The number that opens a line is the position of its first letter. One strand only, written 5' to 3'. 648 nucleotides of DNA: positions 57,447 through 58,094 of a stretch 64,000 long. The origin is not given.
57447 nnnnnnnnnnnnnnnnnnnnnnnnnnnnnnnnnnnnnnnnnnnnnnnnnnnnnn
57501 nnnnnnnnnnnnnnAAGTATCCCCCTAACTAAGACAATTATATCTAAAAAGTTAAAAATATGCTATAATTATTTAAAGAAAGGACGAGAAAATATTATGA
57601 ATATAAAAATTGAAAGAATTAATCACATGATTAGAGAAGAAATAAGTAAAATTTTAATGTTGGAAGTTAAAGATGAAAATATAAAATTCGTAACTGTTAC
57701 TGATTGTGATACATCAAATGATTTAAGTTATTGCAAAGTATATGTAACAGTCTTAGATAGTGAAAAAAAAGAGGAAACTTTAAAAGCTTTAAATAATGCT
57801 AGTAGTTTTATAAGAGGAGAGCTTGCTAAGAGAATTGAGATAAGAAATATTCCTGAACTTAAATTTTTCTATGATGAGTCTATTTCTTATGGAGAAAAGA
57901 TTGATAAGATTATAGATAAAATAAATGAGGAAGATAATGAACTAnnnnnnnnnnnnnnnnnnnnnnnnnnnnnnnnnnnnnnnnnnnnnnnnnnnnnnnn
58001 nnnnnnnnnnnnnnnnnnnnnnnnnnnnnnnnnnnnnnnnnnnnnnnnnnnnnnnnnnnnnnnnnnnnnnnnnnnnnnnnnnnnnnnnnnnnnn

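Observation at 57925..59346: In-frame fusion of a VanY-like M15 peptidase domain to tRNA pseudouridine synthase TruB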

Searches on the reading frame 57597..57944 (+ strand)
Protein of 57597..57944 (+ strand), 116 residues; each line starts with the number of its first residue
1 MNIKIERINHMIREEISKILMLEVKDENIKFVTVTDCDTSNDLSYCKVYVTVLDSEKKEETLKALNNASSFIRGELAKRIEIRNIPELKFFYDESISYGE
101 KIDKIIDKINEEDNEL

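Call 3: search_protein_families(library=pfam, proteins=[window:57597-57944:+], max_evalue=0.01)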
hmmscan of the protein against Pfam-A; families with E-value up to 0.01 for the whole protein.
window:57597-57944:+ (116 aa): 1 family
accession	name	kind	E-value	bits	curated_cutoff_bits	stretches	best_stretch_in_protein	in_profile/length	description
PF02033.23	RBFA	-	5e-36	123.6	34.7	1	5-106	2-105/105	Ribosome-binding factor A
